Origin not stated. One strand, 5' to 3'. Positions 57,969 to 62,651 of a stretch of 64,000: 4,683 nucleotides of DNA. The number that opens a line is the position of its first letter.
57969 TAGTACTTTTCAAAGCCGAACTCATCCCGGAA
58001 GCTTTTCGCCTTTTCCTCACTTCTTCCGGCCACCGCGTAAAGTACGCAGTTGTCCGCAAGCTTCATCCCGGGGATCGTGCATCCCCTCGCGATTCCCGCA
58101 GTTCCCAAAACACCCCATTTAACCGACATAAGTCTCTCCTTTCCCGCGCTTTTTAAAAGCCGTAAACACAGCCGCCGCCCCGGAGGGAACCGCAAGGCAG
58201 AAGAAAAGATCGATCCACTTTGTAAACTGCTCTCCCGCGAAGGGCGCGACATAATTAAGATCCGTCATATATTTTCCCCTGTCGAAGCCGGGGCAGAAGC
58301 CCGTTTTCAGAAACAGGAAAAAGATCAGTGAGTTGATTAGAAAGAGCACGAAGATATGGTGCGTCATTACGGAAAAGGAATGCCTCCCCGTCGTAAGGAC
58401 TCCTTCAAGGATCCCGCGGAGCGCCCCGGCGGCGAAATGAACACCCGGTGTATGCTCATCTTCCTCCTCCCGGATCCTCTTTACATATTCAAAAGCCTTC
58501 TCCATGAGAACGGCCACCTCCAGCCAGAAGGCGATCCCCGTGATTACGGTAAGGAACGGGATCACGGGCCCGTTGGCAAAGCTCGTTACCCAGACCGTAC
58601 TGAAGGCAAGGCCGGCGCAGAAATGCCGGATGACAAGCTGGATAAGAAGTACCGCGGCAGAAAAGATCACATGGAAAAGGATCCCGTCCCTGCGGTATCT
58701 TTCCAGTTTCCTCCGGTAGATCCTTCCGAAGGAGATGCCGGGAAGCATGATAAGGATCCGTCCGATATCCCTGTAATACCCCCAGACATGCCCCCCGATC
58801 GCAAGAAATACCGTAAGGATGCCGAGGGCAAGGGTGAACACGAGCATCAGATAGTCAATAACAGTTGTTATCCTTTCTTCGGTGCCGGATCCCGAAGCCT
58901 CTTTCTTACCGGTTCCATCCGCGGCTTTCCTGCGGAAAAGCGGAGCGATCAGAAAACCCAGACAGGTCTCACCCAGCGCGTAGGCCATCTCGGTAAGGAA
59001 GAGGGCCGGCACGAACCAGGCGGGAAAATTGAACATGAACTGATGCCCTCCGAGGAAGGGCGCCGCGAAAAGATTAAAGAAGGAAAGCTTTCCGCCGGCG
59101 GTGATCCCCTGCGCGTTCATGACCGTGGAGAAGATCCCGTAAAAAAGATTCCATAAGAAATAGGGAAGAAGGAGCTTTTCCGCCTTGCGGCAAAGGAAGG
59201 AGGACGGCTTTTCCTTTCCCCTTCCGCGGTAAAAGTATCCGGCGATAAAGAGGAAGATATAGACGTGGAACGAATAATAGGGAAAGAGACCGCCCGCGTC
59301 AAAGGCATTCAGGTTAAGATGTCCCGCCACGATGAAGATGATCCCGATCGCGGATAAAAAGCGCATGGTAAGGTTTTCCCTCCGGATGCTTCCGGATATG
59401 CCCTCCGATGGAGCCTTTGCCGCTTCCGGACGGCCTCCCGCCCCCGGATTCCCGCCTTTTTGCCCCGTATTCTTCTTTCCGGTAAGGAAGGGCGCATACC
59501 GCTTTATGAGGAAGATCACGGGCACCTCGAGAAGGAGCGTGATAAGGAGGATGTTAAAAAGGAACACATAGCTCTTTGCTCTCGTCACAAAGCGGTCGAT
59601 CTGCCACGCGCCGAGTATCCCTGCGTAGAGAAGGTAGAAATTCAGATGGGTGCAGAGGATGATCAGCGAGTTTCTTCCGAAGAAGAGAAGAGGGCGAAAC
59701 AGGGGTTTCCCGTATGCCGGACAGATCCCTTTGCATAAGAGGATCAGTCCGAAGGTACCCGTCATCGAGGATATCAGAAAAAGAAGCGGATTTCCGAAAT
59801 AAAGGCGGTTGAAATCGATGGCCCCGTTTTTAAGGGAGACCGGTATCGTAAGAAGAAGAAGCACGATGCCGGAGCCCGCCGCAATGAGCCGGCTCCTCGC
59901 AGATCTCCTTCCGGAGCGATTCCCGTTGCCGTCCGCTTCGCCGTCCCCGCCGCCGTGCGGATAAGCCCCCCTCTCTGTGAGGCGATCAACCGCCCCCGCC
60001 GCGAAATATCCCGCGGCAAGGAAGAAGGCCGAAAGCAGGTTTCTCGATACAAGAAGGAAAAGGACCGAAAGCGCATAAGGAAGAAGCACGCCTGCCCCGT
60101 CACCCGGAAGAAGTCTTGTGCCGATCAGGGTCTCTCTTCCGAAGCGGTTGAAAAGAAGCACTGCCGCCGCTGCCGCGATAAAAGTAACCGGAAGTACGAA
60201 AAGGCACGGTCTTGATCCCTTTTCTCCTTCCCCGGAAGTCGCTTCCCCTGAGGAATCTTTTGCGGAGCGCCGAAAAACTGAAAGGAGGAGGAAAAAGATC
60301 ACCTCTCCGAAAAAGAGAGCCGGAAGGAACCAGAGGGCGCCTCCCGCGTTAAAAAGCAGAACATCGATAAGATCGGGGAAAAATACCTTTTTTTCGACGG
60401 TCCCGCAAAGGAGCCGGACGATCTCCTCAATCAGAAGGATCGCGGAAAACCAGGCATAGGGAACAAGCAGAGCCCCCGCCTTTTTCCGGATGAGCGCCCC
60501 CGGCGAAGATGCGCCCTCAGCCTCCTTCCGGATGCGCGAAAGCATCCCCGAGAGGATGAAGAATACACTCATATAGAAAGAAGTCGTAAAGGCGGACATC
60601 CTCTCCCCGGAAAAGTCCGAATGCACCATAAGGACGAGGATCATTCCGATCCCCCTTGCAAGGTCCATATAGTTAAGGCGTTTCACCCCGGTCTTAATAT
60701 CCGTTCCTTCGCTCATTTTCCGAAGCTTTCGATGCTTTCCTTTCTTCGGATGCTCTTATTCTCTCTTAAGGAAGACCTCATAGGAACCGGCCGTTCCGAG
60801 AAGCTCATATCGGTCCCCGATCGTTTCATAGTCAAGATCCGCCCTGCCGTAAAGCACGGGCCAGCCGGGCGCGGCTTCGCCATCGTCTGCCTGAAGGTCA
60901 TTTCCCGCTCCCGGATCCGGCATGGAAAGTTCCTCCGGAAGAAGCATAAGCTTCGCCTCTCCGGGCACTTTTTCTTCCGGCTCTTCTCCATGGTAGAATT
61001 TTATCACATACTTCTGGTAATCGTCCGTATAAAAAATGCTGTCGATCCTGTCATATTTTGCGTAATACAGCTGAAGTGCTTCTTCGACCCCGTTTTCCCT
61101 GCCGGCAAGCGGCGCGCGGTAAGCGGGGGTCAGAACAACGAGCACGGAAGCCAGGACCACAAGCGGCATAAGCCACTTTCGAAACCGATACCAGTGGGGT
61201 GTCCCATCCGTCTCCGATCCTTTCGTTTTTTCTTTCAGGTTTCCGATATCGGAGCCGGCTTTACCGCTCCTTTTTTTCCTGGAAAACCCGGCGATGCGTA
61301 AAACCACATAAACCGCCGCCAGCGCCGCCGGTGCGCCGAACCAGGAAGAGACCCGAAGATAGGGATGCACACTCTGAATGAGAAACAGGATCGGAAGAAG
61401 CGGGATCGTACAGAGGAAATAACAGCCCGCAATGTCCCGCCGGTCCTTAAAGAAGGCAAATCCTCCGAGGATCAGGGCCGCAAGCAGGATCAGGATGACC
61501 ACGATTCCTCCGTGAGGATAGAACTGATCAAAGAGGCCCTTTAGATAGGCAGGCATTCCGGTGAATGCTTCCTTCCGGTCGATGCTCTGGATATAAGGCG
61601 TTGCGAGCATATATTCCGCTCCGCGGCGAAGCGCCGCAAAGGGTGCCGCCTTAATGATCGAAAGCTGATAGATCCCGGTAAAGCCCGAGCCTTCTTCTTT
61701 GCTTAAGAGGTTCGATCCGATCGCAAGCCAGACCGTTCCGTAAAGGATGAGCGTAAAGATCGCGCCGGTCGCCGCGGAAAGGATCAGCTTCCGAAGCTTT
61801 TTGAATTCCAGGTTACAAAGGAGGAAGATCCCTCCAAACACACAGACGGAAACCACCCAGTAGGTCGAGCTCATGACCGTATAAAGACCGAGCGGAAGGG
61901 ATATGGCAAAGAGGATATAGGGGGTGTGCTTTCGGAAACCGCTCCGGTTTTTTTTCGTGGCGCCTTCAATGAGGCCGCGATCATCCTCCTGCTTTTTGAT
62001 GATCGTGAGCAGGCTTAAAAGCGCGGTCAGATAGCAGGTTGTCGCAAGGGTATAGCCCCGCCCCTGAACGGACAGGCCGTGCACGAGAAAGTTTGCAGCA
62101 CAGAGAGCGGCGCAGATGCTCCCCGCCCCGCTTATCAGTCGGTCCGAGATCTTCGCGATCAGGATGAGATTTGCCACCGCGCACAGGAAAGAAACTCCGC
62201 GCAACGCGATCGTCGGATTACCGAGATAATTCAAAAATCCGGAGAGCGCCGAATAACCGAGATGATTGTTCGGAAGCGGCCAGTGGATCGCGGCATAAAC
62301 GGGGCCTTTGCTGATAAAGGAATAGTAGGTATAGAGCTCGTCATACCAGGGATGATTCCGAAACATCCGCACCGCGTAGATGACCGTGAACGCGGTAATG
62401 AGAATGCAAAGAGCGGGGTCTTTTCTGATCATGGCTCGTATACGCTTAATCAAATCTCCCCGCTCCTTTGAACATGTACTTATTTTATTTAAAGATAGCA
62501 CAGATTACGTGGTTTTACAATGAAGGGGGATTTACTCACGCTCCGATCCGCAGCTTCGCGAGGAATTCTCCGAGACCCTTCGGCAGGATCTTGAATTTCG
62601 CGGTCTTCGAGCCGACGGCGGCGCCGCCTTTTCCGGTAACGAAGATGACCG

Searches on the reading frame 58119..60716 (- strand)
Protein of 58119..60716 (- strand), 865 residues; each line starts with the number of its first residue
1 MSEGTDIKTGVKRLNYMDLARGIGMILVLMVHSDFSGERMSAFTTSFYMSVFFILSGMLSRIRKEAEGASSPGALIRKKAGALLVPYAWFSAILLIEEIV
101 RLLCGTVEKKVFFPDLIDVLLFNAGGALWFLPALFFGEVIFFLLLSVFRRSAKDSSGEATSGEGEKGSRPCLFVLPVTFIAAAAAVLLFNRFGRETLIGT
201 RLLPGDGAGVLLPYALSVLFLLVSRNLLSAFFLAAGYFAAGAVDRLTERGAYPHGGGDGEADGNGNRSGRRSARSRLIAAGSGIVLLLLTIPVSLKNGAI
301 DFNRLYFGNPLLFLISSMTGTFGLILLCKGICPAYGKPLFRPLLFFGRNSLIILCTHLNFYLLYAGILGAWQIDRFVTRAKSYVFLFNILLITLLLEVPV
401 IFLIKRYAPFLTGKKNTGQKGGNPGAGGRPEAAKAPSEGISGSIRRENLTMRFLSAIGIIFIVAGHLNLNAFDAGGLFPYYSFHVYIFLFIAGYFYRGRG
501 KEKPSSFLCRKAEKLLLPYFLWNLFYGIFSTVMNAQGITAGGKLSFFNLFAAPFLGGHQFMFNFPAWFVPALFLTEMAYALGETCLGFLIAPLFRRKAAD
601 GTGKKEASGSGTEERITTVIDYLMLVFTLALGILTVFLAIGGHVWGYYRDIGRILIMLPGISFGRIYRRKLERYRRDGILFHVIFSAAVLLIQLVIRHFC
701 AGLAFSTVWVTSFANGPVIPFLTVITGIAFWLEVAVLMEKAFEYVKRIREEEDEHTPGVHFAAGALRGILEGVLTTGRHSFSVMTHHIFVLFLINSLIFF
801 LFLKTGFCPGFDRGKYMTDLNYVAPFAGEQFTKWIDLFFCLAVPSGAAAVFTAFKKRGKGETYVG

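Call 38: search_protein_families(library=pfam, proteins=[window:58119-60716:-], max_evalue=0.0001)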
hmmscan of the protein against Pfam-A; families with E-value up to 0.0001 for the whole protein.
window:58119-60716:- (865 aa): 1 family
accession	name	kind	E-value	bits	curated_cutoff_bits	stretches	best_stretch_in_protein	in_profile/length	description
PF01757.29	Acyl_transf_3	-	8e-32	111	31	2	15-396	2-320/326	Acyltransferase domain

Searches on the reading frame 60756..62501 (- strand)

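Call 38: search_protein_families(library=pfam, proteins=[window:60756-62501:-], max_evalue=0.0001)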
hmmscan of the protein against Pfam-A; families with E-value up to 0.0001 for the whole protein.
window:60756-62501:- (581 aa): 0 families

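Call 73: search_protein_families(library=pfam, proteins=[window:60756-62501:-], max_evalue=0.001)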
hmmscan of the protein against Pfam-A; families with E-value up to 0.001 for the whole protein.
window:60756-62501:- (581 aa): 1 family
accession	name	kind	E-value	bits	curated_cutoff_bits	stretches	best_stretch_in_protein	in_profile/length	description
PF11992.13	TgpA_N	-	0.00015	21.4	30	1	201-468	5-191/333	TgpA N-terminal domain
